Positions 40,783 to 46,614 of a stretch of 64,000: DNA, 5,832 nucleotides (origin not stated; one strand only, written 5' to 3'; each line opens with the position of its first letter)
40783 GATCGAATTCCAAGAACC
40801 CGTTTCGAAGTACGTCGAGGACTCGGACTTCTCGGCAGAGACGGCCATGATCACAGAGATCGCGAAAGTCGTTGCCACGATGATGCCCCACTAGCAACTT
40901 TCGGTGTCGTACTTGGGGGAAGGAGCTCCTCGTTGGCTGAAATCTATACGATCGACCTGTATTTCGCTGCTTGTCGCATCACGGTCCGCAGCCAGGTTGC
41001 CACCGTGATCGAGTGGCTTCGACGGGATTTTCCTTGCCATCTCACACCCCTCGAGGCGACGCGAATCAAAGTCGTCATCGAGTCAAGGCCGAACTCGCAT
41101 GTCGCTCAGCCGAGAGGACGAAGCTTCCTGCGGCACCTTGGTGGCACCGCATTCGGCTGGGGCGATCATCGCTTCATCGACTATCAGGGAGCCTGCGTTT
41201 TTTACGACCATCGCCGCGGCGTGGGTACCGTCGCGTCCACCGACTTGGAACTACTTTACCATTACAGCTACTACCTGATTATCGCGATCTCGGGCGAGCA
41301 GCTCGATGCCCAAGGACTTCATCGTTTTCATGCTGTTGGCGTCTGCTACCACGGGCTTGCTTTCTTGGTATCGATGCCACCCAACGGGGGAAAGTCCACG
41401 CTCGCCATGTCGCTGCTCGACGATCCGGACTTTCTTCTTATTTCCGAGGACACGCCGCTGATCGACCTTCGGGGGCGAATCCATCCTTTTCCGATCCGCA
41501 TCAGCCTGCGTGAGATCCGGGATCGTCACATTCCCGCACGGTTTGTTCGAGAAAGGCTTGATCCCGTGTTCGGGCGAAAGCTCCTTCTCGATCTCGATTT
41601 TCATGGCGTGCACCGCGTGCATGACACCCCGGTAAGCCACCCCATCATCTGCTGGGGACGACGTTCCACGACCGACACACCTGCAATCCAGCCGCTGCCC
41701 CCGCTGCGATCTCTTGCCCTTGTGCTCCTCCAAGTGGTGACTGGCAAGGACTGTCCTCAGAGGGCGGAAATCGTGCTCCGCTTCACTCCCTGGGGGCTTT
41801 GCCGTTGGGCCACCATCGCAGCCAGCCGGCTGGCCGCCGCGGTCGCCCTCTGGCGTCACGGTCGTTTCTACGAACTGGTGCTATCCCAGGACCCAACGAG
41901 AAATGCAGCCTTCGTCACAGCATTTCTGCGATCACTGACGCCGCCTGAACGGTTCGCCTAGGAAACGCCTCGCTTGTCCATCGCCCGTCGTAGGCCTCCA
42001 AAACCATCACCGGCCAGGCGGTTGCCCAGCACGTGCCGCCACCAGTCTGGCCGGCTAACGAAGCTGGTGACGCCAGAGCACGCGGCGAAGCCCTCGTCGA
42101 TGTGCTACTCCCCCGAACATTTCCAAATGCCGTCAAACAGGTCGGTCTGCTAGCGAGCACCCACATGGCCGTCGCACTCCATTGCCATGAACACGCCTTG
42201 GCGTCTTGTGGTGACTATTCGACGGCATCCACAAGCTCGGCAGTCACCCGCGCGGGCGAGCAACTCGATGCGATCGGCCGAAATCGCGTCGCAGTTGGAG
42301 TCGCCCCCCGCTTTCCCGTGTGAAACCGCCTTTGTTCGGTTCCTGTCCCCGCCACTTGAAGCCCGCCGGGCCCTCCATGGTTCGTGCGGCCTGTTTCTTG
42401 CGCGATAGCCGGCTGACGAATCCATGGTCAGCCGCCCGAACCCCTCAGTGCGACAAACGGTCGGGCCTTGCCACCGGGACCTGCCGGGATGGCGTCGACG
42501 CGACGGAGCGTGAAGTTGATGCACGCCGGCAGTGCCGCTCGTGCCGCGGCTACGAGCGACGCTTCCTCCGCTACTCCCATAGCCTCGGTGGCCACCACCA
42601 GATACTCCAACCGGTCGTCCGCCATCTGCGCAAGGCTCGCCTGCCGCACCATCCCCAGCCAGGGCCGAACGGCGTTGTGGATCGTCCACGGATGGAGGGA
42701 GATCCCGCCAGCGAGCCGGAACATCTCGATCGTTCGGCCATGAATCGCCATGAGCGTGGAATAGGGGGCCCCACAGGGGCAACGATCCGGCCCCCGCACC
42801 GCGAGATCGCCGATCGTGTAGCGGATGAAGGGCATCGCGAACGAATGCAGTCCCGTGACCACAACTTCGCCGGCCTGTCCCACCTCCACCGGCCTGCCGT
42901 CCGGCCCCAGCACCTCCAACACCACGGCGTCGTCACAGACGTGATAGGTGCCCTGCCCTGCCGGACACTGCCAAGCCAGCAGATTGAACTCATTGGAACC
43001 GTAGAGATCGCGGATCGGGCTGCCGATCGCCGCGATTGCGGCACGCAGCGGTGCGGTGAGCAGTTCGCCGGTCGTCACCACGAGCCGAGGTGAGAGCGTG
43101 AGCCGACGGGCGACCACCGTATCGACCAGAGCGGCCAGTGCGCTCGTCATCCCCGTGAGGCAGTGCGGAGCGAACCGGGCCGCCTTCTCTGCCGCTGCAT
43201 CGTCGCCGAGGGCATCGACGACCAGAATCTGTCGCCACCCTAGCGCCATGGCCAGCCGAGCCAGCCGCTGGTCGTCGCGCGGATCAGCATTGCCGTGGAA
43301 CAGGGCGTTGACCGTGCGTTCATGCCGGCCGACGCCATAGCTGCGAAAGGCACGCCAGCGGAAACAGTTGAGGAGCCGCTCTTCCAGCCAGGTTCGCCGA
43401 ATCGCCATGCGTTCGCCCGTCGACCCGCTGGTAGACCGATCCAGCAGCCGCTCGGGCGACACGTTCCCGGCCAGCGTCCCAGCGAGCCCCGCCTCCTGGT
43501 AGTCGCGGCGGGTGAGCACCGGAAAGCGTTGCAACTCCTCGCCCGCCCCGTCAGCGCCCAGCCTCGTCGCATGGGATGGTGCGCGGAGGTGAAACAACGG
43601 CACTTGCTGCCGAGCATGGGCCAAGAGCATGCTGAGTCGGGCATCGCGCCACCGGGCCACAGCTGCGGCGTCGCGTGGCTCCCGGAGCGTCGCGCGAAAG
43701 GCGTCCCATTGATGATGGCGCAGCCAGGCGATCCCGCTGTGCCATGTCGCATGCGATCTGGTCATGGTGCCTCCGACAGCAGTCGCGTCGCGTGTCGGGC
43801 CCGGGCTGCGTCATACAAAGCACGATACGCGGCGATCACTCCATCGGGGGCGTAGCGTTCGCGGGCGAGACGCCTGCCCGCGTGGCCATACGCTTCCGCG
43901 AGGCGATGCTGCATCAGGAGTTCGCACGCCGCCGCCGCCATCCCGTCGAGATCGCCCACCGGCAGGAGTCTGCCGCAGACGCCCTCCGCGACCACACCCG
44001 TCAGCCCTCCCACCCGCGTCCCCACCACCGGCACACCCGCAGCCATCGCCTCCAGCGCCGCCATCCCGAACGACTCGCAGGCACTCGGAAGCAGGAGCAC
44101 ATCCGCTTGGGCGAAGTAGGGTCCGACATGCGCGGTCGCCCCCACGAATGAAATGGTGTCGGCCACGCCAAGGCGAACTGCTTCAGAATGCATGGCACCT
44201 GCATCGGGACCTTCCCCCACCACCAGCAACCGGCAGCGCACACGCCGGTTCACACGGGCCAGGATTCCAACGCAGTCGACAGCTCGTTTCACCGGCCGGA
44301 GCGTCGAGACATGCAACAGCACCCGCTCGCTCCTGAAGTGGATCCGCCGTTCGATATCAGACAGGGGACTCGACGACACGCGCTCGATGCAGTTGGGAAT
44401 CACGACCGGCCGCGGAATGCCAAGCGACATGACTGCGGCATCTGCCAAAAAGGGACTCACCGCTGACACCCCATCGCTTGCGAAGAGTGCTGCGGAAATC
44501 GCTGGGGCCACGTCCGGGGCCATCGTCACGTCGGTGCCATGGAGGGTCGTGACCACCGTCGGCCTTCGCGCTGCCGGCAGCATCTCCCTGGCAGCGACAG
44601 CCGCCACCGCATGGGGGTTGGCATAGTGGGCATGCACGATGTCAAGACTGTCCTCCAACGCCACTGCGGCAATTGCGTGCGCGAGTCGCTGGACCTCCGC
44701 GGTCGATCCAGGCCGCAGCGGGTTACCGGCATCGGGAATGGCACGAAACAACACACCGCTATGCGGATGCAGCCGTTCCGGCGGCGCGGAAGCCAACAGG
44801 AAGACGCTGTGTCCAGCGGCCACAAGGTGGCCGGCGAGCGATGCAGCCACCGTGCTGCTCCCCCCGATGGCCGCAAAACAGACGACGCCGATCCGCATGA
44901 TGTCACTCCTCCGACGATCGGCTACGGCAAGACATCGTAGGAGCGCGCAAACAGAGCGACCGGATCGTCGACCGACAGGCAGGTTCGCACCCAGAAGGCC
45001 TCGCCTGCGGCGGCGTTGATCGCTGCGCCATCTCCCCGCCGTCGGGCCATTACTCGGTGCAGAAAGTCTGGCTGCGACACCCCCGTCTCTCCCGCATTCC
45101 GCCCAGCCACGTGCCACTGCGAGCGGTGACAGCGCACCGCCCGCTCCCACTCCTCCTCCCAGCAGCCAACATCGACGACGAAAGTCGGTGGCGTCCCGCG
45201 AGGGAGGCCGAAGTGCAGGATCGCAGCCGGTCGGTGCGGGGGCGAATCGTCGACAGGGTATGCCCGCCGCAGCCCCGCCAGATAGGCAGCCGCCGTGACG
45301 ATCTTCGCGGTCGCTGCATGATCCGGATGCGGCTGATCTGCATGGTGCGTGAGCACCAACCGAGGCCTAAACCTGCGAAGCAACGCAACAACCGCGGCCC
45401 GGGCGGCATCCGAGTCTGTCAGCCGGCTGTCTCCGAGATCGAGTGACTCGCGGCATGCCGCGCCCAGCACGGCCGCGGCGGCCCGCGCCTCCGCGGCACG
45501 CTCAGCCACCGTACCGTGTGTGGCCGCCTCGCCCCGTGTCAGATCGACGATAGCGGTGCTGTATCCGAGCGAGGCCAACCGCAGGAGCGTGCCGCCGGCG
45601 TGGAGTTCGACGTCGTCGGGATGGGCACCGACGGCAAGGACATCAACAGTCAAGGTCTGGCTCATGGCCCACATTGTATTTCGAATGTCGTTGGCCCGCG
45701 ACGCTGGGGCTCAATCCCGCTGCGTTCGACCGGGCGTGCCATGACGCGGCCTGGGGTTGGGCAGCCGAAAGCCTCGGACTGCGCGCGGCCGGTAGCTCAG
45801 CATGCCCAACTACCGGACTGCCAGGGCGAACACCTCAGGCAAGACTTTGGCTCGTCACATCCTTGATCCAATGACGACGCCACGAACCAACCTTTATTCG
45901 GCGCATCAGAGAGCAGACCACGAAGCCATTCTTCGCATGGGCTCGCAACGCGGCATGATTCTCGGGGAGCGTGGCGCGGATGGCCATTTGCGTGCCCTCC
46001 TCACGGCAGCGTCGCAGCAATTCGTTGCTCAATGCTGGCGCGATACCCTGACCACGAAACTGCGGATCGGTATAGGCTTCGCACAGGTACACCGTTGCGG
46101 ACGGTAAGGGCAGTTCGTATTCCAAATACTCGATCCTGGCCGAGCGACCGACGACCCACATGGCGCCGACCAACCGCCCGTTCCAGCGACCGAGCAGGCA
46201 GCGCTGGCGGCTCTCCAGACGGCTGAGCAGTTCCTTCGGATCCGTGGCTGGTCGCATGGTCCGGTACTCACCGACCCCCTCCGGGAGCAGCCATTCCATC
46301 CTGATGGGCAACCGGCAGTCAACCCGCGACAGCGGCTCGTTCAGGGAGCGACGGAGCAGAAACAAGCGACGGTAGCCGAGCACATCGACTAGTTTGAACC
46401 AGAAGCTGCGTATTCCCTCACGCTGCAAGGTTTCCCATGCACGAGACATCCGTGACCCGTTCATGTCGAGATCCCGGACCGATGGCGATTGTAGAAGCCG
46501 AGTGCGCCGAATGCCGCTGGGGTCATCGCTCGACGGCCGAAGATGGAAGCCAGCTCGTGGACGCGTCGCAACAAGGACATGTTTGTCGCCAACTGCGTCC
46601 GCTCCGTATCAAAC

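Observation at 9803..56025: Glycan-gene modules are separated by a small recurring set of repeats, IS relics and gene relics (cassette-array-like mosaic)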

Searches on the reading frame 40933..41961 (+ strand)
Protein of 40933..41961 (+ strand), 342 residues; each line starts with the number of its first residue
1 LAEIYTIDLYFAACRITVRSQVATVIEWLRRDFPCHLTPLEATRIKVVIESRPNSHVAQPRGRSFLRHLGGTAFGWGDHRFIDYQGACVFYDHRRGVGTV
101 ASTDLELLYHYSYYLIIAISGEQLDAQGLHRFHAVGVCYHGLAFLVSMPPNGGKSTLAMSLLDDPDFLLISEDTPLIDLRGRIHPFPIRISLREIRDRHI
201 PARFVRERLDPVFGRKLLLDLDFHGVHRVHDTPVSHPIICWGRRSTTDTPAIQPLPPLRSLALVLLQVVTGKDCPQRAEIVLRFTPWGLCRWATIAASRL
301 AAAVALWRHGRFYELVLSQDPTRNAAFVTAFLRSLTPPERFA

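Call 6: search_protein_families(library=pfam, proteins=[window:40933-41961:+])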
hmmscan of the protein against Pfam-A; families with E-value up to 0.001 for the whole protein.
window:40933-41961:+ (342 aa): 0 families

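Call 35: search_protein_families(library=pfam, proteins=[window:40933-41961:+], max_evalue=1)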
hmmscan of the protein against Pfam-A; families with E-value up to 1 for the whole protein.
window:40933-41961:+ (342 aa): 0 families

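Call 68: search_protein_families(library=ncbifam, proteins=[window:40933-41961:+], max_evalue=0.1)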
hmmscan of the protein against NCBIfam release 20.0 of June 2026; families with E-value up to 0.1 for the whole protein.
window:40933-41961:+ (342 aa): 1 family
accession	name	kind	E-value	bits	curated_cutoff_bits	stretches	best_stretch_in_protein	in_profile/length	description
TIGR04352.1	HprK_rel_A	equivalog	0.00032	19.9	200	1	132-193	99-160/280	HprK-related kinase A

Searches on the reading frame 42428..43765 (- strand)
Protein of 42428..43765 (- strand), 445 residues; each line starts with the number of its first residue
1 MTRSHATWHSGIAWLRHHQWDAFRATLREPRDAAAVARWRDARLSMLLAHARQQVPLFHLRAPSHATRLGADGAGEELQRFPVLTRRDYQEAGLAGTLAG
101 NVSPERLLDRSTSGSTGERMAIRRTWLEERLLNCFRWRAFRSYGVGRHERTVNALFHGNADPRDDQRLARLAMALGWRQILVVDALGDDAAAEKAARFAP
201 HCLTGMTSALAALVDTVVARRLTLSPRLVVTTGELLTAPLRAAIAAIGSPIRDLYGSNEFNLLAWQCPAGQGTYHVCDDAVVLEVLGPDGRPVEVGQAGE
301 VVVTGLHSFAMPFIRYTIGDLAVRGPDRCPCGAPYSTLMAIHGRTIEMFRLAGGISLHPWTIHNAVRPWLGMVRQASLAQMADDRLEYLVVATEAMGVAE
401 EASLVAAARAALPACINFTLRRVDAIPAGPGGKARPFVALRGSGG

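Call 7: search_protein_families(library=pfam, proteins=[window:42428-43765:-])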
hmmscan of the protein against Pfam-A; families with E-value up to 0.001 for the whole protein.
window:42428-43765:- (445 aa): 1 family
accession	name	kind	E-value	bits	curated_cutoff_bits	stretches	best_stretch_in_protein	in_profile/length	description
PF00501.34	AMP-binding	-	4.6e-05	22.8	29.9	1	175-307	230-378/384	AMP-binding enzyme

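Call 68: search_protein_families(library=ncbifam, proteins=[window:42428-43765:-], max_evalue=0.1)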
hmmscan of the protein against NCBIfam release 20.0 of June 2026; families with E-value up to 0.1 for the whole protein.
window:42428-43765:- (445 aa): 7 families
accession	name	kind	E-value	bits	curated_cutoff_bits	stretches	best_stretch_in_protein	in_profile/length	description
NF045666.1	DVU1553_fam_AMP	equivalog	1.6e-29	103.1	300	1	25-344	11-330/331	DVU_1553 family AMP-dependent CoA ligase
NF053551.1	FlxY_rubin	equivalog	5.7e-18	64.9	520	1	254-366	233-343/424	flexirubin biosynthesis putative acyl-CoA ligase FlxY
NF041878.1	paak_haloarch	equivalog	1.2e-17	63.7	700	1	36-422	13-403/427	phenylacetate--CoA ligase PaaK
NF041217.1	BagE_FevW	exception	6.9e-12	45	800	1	227-345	195-311/424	bagremycin/ferroverdin synthetase BagE/FevW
TIGR02304.1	aden_form_hyp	equivalog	4.5e-09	35.8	251.9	1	194-354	182-335/430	F390 synthetase-related protein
TIGR02155.1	PA_CoA_ligase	equivalog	1e-08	34.2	646.3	1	228-394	199-365/422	phenylacetate--CoA ligase PaaK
NF009071.0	PRK12406.1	subfamily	0.015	13.7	701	1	112-303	161-356/510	acyl-CoA synthetase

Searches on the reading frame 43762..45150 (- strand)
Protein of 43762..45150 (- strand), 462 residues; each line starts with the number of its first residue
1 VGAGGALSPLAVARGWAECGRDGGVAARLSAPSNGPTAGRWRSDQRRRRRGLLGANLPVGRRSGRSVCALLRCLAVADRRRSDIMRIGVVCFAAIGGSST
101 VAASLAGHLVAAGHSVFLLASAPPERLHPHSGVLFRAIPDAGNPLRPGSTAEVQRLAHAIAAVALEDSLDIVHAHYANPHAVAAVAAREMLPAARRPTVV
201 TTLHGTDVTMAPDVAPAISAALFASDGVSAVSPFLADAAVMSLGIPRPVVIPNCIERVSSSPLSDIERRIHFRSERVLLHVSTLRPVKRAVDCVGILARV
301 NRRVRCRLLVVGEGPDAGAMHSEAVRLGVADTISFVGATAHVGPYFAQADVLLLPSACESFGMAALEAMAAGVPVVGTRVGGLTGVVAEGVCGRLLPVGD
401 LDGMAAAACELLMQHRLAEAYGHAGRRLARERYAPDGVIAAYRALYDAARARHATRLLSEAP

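Call 7: search_protein_families(library=pfam, proteins=[window:43762-45150:-])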
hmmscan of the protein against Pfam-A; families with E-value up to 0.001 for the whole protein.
window:43762-45150:- (462 aa): 6 families
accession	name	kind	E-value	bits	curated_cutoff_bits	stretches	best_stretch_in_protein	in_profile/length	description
PF13692.12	Glyco_trans_1_4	-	1.5e-27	97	27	1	276-412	2-140/142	Glycosyl transferases group 1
PF00534.26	Glycos_transf_1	-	1.9e-25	89.8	26.4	1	273-427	13-171/172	Glycosyl transferases group 1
PF13439.12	Glyco_transf_4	-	1e-20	74.9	28.5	1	95-256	1-167/170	Glycosyltransferase Family 4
PF13579.12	Glyco_trans_4_4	-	9.4e-13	49.2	29.7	1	96-253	1-157/158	Glycosyl transferase 4-like domain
PF20706.3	GT4-conflict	-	4.9e-11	42.7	26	1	93-388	9-321/385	Family 4 Glycosyltransferase in conflict systems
PF13477.12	Glyco_trans_4_2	-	1.9e-07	31.8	23.4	1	99-213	10-116/139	Glycosyl transferase 4-like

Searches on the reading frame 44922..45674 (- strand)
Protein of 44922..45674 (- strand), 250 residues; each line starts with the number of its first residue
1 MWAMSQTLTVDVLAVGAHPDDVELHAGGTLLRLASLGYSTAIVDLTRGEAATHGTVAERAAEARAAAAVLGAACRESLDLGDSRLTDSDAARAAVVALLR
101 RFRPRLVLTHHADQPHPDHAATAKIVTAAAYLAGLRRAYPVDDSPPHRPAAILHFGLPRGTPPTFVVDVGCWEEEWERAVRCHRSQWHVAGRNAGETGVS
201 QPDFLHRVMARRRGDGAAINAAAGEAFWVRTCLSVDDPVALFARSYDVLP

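Call 7: search_protein_families(library=pfam, proteins=[window:44922-45674:-])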
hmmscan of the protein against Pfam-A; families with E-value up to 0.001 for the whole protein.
window:44922-45674:- (250 aa): 1 family
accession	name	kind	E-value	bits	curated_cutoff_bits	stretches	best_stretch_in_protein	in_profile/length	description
PF02585.22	PIG-L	-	5.2e-28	98.6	28.2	1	13-129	1-128/129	GlcNAc-PI de-N-acetylase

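Call 42: find_homologous_proteins(query=window:44922-45674:-, max_evalue=1e-40)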
Query window:44922-45674:- (250 aa): 585 proteins with E <= 1e-40 among 8000 candidates; the best 120 are listed.
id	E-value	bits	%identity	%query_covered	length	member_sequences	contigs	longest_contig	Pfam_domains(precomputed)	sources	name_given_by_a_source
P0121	2.1e-147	507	93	99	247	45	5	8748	PF02585.23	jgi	jgi:N-acetylglucosamine malate deacetylase 1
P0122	1.4e-138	478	87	99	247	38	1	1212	PF02585.23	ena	-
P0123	3.6e-134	464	85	99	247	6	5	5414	PF02585.23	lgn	-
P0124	8.8e-133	459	85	99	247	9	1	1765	PF02585.23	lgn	-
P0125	6.6e-131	453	84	99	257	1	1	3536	PF02585.23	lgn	-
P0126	2.1e-126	439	83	99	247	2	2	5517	PF02585.23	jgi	jgi:bacillithiol biosynthesis deacetylase BshB1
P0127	8.9e-123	427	80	100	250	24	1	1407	PF02585.23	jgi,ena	jgi:bacillithiol biosynthesis deacetylase BshB1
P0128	1.9e-122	426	78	99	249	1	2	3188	PF02585.23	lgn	-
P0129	1.9e-119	416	77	99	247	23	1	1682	PF02585.23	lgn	-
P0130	3.5e-116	405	77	99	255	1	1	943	PF02585.23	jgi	jgi:bacillithiol biosynthesis deacetylase BshB1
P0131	9.5e-114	397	72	99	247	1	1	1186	PF02585.23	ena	-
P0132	2.2e-111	389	81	87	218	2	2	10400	PF02585.23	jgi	jgi:bacillithiol biosynthesis deacetylase BshB1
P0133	1.0e-110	387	71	99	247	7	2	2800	PF02585.23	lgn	-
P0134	1.9e-108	380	70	99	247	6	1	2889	PF02585.23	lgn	-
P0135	2.1e-108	380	76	100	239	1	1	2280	PF02585.23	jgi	jgi:bacillithiol biosynthesis deacetylase BshB1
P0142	1.1e-97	345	82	71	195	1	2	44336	PF02585.23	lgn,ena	-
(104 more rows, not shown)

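Call 43: find_encoding_contigs(protein=P0121, flank=10000, max_places=6)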
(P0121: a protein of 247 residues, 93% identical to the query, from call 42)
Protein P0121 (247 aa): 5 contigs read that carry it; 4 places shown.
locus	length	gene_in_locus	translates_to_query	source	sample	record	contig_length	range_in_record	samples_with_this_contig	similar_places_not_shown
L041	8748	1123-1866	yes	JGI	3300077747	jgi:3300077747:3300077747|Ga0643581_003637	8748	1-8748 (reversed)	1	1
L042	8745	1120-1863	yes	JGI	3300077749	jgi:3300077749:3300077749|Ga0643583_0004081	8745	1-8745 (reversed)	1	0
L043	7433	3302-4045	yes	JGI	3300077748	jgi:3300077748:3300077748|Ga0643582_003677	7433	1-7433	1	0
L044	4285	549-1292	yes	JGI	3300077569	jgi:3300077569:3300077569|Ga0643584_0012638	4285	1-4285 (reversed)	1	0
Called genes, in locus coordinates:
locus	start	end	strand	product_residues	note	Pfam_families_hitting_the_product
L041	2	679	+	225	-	?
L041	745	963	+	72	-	-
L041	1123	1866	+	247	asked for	PF02585:PIG-L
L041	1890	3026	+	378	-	PF13439:Glyco_transf_4, PF13477:Glyco_trans_4_2, PF13579:Glyco_trans_4_4, PF20706:GT4-conflict, PF00534:Glycos_transf_1, PF13692:Glyco_trans_1_4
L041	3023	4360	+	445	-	-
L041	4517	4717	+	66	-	-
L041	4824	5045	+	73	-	-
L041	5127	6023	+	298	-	PF07963:N_methyl (weak), PF07596:SBP_bac_10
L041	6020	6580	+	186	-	-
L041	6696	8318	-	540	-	-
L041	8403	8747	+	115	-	?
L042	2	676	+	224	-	?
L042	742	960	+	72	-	-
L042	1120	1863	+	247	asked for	PF02585:PIG-L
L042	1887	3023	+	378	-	PF13439:Glyco_transf_4, PF13477:Glyco_trans_4_2, PF13579:Glyco_trans_4_4, PF20706:GT4-conflict, PF00534:Glycos_transf_1, PF13692:Glyco_trans_1_4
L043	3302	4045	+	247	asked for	PF02585:PIG-L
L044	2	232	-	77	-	?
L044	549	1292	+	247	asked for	PF02585:PIG-L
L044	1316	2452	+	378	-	PF13439:Glyco_transf_4, PF13477:Glyco_trans_4_2, PF13579:Glyco_trans_4_4, PF20706:GT4-conflict, PF00534:Glycos_transf_1, PF13692:Glyco_trans_1_4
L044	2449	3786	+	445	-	-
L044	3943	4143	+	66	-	-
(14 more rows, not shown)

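Call 44: find_encoding_contigs(protein=P0142, flank=10000, max_places=3)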
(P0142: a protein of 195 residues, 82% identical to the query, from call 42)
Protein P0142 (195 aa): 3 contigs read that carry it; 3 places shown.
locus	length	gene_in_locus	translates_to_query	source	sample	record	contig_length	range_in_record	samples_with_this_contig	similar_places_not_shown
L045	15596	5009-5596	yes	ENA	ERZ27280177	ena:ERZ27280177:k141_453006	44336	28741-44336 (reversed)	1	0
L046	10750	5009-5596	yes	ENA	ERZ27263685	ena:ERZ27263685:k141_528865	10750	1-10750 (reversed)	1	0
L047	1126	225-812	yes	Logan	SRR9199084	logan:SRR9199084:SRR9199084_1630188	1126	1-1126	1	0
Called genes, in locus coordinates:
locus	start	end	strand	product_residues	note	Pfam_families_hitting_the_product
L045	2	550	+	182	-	?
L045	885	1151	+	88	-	PF06983:3-dmu-9_3-mt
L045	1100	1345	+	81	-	PF06983:3-dmu-9_3-mt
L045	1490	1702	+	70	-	-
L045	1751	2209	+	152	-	-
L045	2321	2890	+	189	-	PF02985:HEAT (faint), PF13646:HEAT_2 (weak)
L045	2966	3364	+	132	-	-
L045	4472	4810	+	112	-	-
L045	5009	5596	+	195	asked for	PF02585:PIG-L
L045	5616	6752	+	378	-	PF13439:Glyco_transf_4, PF13477:Glyco_trans_4_2 (weak), PF13579:Glyco_trans_4_4, PF20706:GT4-conflict, PF00534:Glycos_transf_1, PF13692:Glyco_trans_1_4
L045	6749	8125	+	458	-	-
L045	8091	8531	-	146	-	-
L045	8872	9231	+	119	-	-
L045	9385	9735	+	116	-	PF01329:Pterin_4a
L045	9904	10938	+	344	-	PF20030:bpMoxR, PF07726:AAA_3, PF07728:AAA_5, PF17863:AAA_lid_2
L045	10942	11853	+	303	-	PF01882:DUF58, PF13519:VWA_2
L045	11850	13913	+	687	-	PF07584:BatA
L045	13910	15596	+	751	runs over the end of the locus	-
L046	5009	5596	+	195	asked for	PF02585:PIG-L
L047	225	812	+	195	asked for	PF02585:PIG-L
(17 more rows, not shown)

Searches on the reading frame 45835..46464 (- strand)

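Call 7: search_protein_families(library=pfam, proteins=[window:45835-46464:-])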
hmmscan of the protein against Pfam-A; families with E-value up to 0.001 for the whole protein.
window:45835-46464:- (209 aa): 6 families
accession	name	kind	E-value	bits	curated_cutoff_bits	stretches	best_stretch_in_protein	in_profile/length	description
PF00583.31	Acetyltransf_1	-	3e-11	44.1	20.7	1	82-181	28-116/116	Acetyltransferase (GNAT) family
PF13673.13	Acetyltransf_10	-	5.3e-08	33.3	23.6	1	68-187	11-113/128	Acetyltransferase (GNAT) domain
PF13508.13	Acetyltransf_7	-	8.7e-06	26.5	27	1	95-182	11-83/84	Acetyltransferase (GNAT) domain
PF14542.12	Acetyltransf_CG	-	6.6e-05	23.4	30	1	113-160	14-60/80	GCN5-related N-acetyl-transferase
PF13527.13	Acetyltransf_9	-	0.00048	20.6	25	0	76-162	30-110/127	Acetyltransferase (GNAT) domain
PF13302.13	Acetyltransf_3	-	0.00056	21.1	25.4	1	131-182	86-138/138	Acetyltransferase (GNAT) domain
